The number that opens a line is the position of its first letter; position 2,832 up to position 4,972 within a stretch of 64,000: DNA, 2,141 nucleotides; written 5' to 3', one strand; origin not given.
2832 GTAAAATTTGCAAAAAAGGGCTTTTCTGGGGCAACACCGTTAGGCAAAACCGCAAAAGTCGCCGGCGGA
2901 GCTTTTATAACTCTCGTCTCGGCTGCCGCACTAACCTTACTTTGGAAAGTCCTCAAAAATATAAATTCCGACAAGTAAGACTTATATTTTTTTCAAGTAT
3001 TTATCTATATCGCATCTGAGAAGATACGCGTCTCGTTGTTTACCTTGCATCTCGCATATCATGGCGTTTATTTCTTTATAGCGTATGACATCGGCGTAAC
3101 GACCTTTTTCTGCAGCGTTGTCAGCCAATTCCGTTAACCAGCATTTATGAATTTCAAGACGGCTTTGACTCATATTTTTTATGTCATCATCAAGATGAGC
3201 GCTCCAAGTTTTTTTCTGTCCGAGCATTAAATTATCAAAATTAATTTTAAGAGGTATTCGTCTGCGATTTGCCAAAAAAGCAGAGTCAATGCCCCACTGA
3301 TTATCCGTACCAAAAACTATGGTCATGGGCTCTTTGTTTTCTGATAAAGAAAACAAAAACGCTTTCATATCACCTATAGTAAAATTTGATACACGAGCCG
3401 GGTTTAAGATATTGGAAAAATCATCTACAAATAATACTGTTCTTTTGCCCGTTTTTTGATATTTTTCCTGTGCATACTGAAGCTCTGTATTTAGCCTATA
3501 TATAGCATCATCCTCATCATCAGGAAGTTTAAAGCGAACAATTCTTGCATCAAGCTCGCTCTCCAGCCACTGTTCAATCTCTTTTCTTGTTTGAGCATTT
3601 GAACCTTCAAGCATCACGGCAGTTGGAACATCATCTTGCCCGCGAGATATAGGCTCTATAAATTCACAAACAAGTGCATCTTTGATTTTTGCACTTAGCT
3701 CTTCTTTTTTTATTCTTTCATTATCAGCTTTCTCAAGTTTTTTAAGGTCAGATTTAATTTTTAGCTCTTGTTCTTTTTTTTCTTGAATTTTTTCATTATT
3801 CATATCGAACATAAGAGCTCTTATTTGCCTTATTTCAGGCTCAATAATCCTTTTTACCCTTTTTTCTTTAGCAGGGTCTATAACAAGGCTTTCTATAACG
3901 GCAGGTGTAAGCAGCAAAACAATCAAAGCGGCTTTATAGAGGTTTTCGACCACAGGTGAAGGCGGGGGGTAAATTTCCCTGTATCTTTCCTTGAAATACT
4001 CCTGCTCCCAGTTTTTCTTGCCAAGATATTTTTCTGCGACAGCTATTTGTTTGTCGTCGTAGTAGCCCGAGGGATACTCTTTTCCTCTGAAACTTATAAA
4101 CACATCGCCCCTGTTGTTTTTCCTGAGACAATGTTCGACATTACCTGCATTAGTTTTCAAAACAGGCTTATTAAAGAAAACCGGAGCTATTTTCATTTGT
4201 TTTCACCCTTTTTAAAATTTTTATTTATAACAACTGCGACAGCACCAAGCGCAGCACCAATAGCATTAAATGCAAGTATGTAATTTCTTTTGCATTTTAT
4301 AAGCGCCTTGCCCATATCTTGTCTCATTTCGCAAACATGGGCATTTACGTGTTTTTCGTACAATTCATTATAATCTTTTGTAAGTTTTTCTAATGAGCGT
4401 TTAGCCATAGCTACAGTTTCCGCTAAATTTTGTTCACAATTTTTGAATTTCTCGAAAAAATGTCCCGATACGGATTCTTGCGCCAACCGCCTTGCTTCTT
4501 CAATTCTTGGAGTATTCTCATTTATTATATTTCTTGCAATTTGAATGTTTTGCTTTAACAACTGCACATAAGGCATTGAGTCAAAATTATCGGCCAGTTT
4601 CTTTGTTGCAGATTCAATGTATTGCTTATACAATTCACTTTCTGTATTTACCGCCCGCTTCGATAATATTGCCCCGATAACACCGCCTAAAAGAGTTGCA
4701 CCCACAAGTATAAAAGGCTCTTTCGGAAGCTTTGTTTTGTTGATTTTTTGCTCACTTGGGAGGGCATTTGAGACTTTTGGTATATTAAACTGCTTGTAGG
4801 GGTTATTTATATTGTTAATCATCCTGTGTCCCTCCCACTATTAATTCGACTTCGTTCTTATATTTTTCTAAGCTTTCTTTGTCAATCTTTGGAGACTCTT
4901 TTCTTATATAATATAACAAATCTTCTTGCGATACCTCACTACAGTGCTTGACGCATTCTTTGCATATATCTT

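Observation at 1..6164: Two convergent, translationally coupled operons encoding three divergent AAA+ paralogues interleaved with small membrane proteins: candidate uncharacterised membrane-associated AAA+ machine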

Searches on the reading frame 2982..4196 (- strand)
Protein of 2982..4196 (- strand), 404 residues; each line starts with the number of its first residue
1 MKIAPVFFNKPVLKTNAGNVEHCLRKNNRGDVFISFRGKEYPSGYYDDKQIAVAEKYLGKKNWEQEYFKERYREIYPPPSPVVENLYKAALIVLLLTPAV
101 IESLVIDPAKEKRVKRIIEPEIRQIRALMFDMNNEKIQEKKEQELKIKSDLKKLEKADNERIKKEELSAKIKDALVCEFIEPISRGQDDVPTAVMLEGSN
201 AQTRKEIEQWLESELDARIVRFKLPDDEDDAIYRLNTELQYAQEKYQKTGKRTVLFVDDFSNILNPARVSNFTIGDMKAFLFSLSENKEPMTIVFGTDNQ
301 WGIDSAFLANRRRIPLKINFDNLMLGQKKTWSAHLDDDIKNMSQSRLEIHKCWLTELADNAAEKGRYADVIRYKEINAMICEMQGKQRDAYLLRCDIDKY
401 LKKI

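Call 3: search_protein_families(library=pfam, proteins=[window:2982-4196:-], max_evalue=1)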
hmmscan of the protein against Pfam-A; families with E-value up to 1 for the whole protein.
window:2982-4196:- (404 aa): 5 families
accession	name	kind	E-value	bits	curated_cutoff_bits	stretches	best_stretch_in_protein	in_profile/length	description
PF01637.24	ATPase_2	-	0.0046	17.2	33.2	1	221-316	79-177/225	ATPase domain predominantly from Archaea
PF00004.35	AAA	-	0.022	15.6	21.2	1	213-320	20-129/131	ATPase family associated with various cellular activities (AAA)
PF23741.1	DUF7164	-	0.13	11.3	27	1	339-402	76-139/353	Domain of unknown function (DUF7164)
PF16527.11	CpxA_peri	-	0.22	12.3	23.5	1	238-296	38-97/134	Two-component sensor protein CpxA, periplasmic domain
PF12767.12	SAGA-Tad1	-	0.38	11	31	1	116-206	97-163/238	Transcriptional regulator of RNA polII, SAGA, subunit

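Call 4: search_protein_families(library=ncbifam, proteins=[window:2982-4196:-], max_evalue=1)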
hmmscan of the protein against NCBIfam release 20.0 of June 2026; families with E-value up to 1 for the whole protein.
window:2982-4196:- (404 aa): 0 families

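Call 8: search_protein_families(library=padloc, proteins=[window:2982-4196:-], max_evalue=0.1)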
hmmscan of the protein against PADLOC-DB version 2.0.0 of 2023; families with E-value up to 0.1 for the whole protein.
window:2982-4196:- (404 aa): 2 families
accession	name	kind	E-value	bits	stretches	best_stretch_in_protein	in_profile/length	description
PDLC04140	mad8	-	0.0085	13.6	1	192-267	108-207/314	mads_8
PDLC02979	AriA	-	0.036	11.8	1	134-265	156-272/373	-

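Call 29: find_homologous_proteins(query=window:2982-4196:-)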
Query window:2982-4196:- (404 aa): 12 proteins with E <= 0.001 among 5199 candidates.
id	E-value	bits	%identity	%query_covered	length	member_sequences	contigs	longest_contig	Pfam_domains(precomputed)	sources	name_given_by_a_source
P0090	3.0e-265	897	100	100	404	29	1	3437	-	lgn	-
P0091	1.0e-231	787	86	100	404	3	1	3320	-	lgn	-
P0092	2.0e-137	476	55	100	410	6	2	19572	-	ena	-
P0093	3.0e-132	459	54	100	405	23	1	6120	-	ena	-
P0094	3.1e-131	456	55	100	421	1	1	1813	-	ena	-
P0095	8.9e-107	376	52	93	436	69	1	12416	-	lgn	-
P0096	1.1e-104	369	52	92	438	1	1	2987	-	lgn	-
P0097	2.3e-101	358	49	94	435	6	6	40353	-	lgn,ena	-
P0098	1.6e-97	345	49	90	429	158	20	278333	-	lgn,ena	-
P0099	1.7e-92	329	47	90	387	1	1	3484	-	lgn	-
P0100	8.9e-78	280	42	95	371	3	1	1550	-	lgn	-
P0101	5.8e-7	47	38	21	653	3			PF00004.36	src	-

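Call 41: predict_structure(alignment_id=A4)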
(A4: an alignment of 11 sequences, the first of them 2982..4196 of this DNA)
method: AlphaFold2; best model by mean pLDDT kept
length: 404 residues; sequences in the alignment: 11
mean_pLDDT: 79.3   pTM: 0.57
mean pLDDT of the five models: 79.3, 77.3, 76.2, 74.4, 73.8
residues with pLDDT >= 90: 140; 70-90: 187; 50-70: 28; < 50: 49
segments of 3 or more residues with pLDDT < 50: 1-38, 95-104
pLDDT, mean of each block of 10 residues (from residue 1): 28 26 26 46 66 81 83 74 56 49 60 85 84 78 85 86 87 92 85 91 91 92 85 92 93 90 86 91 91 91 86 90 82 88 94 96 91 94 93 91 82
secondary structure, 60 per line:
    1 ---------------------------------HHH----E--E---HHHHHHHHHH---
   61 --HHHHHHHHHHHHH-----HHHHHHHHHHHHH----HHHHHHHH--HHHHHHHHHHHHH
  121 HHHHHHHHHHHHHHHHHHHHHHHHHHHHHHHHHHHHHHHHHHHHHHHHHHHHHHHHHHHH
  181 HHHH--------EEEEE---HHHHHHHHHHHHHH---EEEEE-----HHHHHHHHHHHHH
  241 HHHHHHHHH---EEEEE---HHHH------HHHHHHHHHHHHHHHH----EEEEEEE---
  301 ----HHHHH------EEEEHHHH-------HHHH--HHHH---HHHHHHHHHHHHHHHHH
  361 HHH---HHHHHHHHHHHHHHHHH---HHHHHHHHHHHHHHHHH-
elements in order: H48-57 H63-75 H81-93 H98-105 H108-184 E193-197 H201-214 E218-222 H228-249 E253-257 H261-264 H271-286 E291-297 H305-309 E316-319 H320-323 H331-334 H337-340 H344-363 H367-383 H387-403

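Call 47: fold_search(model_id=the predicted structure, library=pdb)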
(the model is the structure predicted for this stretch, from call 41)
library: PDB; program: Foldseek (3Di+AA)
matches with E <= 10: 1526; with E <= 0.001: 438
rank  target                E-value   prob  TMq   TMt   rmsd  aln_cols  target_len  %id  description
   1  4d81                  1.8e-06  1.00  0.30  0.45   9.6       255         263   20  Metallosphera sedula Vps4 crystal structure (released 2015-11-25)
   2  4lgm                  4.4e-06  1.00  0.28  0.43   3.7       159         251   21  Crystal Structure of Sulfolobus solfataricus Vps4 (released 2013-11-06)
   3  7pxc_A                6.4e-06  1.00  0.30  0.27  11.0       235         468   15  Substrate-engaged mycobacterial Proteasome-associated ATPase in complex with open-gate 20S CP - composite map (state A (released 2022-01-19)
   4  4lcb                  7.9e-06  1.00  0.29  0.45   3.4       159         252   20  Structure of Vps4 homolog from Acidianus hospitalis (released 2013-11-06)
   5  4d80_E                8.3e-06  1.00  0.32  0.47  11.5       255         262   15  Metallosphera sedula Vps4 crystal structure (released 2015-10-28)
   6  4d82_A                9.2e-06  1.00  0.30  0.44  10.3       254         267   20  Metallosphera sedula Vps4 crystal structure (released 2015-11-25)
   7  9e8n_F                1.0e-05  1.00  0.32  0.35  10.1       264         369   13  Nub1/Fat10-processing human 26S proteasome bound to Txnl1 with Rpt3 at top of spiral staircase (locally refined on the (released 2024-12-04)
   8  7px9_A                1.1e-05  1.00  0.30  0.27  11.0       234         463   14  Substrate-engaged mycobacterial Proteasome-associated ATPase - focused 3D refinement (state A) (released 2022-01-19)
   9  7ljf_C                1.1e-05  1.00  0.25  0.24  13.0       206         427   18  Cryo-EM structure of the Mpa hexamer in the presence of ATP and the Pup-FabD substrate (released 2021-05-05)
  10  4d80_F                1.2e-05  1.00  0.32  0.45  11.0       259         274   15  Metallosphera sedula Vps4 crystal structure (released 2015-10-28)
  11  4d80_A                1.3e-05  1.00  0.31  0.45   7.4       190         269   17  Metallosphera sedula Vps4 crystal structure (released 2015-10-28)
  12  9u4m_C                1.4e-05  1.00  0.29  0.32  10.4       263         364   17  Focused refinement of 19S in the substrate-engaged human 26S proteasome bound to midnolin with RPT6 at top of spiral s (released 2026-03-25)
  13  4d80_C                1.5e-05  1.00  0.32  0.45  10.9       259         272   16  Metallosphera sedula Vps4 crystal structure (released 2015-10-28)
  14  5c18_A                1.5e-05  1.00  0.30  0.18  14.3       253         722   13  p97-delta709-728 in complex with ATP-gamma-S (released 2016-01-13)
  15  4d80_B                1.7e-05  1.00  0.31  0.47  12.6       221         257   15  Metallosphera sedula Vps4 crystal structure (released 2015-10-28)
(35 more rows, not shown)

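Call 68: search_protein_families(library=phrogs, proteins=[window:2982-4196:-], max_evalue=0.01)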
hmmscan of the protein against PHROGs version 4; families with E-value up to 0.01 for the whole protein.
window:2982-4196:- (404 aa): 0 families

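Call 75: find_related_loci(query=A4, collection=viral_contigs, flank=8000)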
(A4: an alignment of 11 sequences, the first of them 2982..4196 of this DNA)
Query A4 (404 aa) in viral_contigs; peptide patterns used: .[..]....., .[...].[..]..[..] (x = any residue, [..] = any of these).
176 stretches matched a pattern; 1 encode a relative of the query (tblastn E <= 1e-3); 1 distinct loci.
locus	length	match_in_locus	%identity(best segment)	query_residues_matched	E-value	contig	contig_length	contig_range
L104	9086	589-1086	64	232-404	9e-66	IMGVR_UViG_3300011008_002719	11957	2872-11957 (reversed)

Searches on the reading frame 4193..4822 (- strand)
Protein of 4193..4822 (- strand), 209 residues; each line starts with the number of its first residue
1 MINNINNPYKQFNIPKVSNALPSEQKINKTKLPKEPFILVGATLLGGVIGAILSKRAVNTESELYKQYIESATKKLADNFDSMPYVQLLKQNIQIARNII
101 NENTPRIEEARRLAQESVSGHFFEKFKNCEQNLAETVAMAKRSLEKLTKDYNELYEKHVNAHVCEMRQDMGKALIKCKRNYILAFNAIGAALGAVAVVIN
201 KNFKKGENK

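Call 3: search_protein_families(library=pfam, proteins=[window:4193-4822:-], max_evalue=1)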
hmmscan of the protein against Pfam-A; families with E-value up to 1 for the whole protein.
window:4193-4822:- (209 aa): 7 families
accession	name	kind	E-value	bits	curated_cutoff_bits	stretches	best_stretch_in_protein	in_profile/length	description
PF12631.12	MnmE_helical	-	0.0029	18.2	40.1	1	108-183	16-91/211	MnmE helical domain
PF04012.17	PspA_IM30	-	0.018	15.1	33.9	1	57-169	21-120/220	PspA/IM30 family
PF25228.1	Lips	-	0.03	12.9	27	1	53-172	735-854/892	Lips protein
PF06912.16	DUF1275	-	0.058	13.6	25.4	0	36-58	155-176/193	Protein of unknown function (DUF1275)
PF13807.11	GNVR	-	0.072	13.5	27.7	0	32-52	55-75/82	G-rich domain on putative tyrosine kinase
PF09596.15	MamL-1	-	0.29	11.8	25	0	106-149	13-56/58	MamL-1 domain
PF05433.20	Rick_17kDa_Anti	-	0.53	10.7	24.2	0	41-53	26-38/43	Glycine zipper 2TM domain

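Call 4: search_protein_families(library=ncbifam, proteins=[window:4193-4822:-], max_evalue=1)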
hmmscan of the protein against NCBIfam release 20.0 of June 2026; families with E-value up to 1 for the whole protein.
window:4193-4822:- (209 aa): 5 families
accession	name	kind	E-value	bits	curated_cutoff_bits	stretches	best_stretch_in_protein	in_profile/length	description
NF006611.0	PRK09173.1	equivalog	0.0016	18.5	195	1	106-201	41-136/159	F0F1 ATP synthase subunit B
NF007633.0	PRK10296.1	equivalog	0.0073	15.8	264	1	107-205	167-262/280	transcriptional regulator ChbR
NF001222.0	PRK00199.1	equivalog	0.022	15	115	1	144-189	7-52/95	integration host factor subunit beta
NF053524.1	thylo_ssl2009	equivalog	0.086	13.6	58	1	43-99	15-66/90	ssl2009 family thylakoid membrane protein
NF008672.1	PRK11677.1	equivalog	0.2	11.6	150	1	125-158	44-77/133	Z-ring associated protein ZapG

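Call 8: search_protein_families(library=padloc, proteins=[window:4193-4822:-], max_evalue=0.1)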
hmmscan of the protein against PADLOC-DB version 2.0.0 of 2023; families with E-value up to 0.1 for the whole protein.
window:4193-4822:- (209 aa): 0 families

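Call 68: search_protein_families(library=phrogs, proteins=[window:4193-4822:-], max_evalue=0.01)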
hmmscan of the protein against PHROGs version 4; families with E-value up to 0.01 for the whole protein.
window:4193-4822:- (209 aa): 0 families
